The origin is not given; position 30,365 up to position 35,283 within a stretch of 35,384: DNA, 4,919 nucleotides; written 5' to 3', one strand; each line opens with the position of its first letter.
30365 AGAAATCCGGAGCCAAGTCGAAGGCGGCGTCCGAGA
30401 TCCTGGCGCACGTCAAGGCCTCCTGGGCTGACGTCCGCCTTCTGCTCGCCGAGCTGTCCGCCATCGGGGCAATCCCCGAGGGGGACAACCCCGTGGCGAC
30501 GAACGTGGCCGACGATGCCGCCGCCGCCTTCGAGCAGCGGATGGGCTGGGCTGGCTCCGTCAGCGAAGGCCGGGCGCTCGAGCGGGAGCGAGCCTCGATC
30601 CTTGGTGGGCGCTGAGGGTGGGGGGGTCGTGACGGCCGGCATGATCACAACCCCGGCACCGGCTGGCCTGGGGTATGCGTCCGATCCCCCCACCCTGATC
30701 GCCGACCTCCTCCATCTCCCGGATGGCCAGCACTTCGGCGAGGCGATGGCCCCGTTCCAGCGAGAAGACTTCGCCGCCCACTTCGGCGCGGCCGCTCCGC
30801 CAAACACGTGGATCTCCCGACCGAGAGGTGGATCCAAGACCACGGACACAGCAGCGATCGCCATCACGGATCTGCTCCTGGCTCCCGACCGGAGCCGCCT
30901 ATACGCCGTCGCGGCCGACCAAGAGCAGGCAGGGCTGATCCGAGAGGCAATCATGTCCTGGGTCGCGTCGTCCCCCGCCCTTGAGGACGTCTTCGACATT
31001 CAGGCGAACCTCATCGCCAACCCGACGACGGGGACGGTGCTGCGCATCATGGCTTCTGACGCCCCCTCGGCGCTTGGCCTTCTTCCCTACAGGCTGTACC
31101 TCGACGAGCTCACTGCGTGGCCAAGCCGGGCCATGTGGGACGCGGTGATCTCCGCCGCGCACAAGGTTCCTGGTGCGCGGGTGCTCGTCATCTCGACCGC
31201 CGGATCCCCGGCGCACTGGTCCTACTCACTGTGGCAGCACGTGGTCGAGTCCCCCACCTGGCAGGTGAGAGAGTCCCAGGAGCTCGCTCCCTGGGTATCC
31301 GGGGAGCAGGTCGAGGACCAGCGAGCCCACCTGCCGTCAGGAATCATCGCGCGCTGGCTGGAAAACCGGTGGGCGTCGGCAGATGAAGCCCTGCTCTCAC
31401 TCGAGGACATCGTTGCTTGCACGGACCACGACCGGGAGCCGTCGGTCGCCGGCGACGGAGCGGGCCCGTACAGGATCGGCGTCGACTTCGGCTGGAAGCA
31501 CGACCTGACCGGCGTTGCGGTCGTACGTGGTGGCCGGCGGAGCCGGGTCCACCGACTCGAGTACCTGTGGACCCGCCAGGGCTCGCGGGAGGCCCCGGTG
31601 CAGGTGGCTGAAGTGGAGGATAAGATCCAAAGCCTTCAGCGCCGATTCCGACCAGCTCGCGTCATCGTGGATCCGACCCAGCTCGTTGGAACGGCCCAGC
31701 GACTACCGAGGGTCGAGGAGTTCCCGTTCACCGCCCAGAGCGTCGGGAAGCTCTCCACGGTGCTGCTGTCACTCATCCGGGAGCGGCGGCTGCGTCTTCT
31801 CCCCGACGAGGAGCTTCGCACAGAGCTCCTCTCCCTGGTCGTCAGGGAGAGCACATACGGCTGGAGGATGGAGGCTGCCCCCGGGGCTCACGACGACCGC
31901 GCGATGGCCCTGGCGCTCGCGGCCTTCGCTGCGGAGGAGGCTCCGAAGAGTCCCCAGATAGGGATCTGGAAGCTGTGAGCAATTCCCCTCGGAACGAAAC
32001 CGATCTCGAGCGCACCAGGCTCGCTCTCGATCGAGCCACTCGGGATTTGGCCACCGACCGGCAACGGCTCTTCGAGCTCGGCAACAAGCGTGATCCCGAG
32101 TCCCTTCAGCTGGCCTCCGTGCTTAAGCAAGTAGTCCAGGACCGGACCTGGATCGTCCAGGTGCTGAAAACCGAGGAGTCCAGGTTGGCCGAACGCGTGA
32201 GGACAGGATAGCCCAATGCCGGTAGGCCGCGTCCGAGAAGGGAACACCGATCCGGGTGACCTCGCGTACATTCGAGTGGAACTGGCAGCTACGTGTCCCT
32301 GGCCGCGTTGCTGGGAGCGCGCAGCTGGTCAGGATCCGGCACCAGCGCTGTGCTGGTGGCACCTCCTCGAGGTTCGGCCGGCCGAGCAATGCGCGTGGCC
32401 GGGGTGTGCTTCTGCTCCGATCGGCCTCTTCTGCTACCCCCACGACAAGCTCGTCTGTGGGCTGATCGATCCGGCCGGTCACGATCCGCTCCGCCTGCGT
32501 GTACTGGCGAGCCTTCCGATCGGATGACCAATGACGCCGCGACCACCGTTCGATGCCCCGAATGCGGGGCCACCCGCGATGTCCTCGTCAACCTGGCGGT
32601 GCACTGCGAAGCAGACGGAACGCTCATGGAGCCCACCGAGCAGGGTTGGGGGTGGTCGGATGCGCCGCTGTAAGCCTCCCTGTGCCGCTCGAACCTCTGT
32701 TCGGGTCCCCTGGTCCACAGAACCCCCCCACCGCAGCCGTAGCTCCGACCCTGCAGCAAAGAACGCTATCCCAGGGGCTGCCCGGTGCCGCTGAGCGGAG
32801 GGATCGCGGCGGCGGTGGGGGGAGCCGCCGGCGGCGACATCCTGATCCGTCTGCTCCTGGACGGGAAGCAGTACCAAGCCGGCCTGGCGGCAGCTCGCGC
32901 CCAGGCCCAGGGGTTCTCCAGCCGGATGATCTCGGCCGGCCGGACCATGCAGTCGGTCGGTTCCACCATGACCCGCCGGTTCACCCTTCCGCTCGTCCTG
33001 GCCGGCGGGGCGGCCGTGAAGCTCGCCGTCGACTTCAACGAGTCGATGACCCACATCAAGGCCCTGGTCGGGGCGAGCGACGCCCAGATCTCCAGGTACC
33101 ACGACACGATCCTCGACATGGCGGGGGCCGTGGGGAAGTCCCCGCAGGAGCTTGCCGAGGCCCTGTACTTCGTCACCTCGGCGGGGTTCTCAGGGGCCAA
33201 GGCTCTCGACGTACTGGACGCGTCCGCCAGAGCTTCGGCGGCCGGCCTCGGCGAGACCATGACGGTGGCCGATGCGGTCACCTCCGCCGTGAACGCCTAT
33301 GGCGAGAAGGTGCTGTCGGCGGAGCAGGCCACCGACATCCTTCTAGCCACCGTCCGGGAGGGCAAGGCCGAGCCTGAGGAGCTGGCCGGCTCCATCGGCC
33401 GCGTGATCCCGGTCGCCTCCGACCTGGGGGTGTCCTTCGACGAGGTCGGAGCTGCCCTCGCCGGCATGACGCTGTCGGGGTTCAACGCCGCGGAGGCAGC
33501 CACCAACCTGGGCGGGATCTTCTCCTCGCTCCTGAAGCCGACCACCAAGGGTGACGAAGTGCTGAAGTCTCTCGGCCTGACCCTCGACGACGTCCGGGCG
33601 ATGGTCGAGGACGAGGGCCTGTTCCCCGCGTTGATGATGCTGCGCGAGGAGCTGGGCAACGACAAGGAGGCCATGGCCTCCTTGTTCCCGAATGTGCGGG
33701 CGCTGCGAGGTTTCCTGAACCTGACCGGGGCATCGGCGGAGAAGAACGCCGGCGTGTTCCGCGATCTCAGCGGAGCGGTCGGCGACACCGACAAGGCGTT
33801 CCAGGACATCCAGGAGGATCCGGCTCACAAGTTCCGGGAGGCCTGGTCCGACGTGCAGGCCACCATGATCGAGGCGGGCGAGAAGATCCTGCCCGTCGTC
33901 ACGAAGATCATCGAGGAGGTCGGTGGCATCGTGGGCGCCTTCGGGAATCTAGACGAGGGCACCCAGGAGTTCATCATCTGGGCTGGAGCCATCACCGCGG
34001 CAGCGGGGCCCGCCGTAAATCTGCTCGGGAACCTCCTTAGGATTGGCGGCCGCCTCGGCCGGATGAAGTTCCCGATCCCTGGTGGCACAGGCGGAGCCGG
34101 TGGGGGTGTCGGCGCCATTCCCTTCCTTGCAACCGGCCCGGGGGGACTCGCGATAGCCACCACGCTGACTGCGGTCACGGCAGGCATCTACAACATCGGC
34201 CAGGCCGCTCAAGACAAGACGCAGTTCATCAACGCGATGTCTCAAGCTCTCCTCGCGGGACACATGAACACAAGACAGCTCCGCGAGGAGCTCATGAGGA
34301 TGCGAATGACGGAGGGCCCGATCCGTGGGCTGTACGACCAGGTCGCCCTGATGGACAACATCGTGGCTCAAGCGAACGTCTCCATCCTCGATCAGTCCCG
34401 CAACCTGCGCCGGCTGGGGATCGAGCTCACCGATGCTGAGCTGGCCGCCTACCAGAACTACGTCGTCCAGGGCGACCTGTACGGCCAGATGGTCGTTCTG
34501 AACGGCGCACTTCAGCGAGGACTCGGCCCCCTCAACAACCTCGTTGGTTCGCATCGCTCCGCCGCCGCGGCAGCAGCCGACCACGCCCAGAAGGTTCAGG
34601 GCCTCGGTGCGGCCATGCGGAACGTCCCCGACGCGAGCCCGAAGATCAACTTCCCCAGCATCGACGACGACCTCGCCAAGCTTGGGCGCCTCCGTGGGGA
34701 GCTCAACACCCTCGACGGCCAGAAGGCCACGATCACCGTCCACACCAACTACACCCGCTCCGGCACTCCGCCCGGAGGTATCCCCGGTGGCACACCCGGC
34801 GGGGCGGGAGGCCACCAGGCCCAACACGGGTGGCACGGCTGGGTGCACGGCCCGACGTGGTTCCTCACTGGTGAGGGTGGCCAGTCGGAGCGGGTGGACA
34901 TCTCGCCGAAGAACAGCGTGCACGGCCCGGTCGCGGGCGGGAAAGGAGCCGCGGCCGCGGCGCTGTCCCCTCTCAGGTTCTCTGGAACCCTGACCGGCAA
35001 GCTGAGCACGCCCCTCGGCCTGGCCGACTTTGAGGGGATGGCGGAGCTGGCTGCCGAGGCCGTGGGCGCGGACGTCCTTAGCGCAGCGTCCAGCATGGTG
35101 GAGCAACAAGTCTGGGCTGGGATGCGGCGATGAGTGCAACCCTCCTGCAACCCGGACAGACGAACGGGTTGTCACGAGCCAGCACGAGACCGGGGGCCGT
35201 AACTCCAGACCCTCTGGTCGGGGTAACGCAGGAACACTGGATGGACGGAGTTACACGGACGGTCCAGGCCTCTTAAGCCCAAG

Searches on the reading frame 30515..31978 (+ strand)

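Call 39: search_protein_families(library=phrogs, proteins=[window:30515-31978:+], max_evalue=0.001)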
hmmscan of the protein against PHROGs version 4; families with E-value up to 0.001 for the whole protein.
window:30515-31978:+ (487 aa): 2 families
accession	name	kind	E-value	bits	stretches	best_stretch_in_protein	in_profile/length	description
phrog_9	-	head and packaging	2.6e-38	133.4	2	68-233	194-363/812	terminase large subunit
phrog_2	-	head and packaging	6.7e-22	79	1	99-475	281-594/807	terminase large subunit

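Call 79: search_protein_families(library=pfam, proteins=[window:30515-31978:+], max_evalue=0.001)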
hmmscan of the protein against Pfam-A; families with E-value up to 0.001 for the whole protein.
window:30515-31978:+ (487 aa): 1 family
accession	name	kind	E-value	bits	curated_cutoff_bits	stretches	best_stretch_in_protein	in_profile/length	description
PF03354.21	TerL_ATPase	-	2.1e-08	34.5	23.7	1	100-234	26-166/178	Terminase large subunit, ATPase domain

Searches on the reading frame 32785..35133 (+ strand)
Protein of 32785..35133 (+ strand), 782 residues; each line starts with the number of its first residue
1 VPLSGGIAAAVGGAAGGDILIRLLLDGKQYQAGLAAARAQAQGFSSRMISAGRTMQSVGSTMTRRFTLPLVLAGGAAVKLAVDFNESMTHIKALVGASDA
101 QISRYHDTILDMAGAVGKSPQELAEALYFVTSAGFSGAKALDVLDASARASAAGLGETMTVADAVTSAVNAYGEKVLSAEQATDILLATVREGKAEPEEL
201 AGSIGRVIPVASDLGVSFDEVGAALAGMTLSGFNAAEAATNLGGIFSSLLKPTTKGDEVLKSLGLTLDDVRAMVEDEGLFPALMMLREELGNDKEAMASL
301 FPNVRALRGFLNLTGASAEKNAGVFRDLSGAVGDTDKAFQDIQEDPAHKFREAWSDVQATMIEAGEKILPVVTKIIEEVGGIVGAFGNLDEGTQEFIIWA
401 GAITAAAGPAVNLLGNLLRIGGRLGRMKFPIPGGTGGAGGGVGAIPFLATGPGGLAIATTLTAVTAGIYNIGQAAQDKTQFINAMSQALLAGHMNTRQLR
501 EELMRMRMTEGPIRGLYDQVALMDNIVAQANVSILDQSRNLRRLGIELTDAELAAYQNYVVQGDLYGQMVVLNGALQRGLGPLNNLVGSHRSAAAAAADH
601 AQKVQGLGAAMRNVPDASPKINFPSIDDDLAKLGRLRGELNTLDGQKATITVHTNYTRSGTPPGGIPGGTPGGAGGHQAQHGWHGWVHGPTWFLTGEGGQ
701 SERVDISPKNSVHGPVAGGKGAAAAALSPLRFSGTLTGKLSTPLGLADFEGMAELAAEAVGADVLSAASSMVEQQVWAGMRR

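Call 39: search_protein_families(library=phrogs, proteins=[window:32785-35133:+], max_evalue=0.001)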
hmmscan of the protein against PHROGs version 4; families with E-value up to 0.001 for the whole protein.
window:32785-35133:+ (782 aa): 27 families (the best 25 are shown)
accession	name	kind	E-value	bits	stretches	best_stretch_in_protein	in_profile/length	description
phrog_1533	-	tail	1.2e-72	246.1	1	30-487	201-682/1688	tail length tape measure protein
phrog_991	-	tail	8.7e-57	193.6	1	21-470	216-647/1966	tail length tape measure protein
phrog_4704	-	tail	7.5e-50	171.2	1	39-419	177-557/625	tail length tape measure protein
phrog_1272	-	tail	1.9e-47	162.8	1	39-484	217-685/1606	tail length tape measure protein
phrog_1293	-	tail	3.3e-44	152.1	1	34-456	135-575/1424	tail length tape measure protein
phrog_28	-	tail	1.3e-36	127.7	1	30-464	239-667/1228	tail length tape measure protein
phrog_5218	-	unknown function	6.5e-27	95.1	2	30-274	178-424/1599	-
phrog_23013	-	tail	4.3e-26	91.9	1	41-426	96-478/1379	tail length tape measure protein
phrog_5448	-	tail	2.3e-25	88.8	1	35-427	222-655/3103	tail length tape measure protein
phrog_5493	-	tail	3.9e-25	89.4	1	28-269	14-258/1102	tail length tape measure protein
phrog_9696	-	tail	2e-24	86.5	1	23-334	10-332/1415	tail length tape measure protein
phrog_167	-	tail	4.5e-24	85.3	1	38-483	248-669/1555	tail length tape measure protein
phrog_36688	-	tail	2.1e-21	76.2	1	71-266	64-257/1600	tail length tape measure protein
phrog_28775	-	tail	1.2e-20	74.1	1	77-358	54-334/1303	tail length tape measure protein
phrog_58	-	tail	2.3e-20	73.6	1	40-486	290-664/1544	tail length tape measure protein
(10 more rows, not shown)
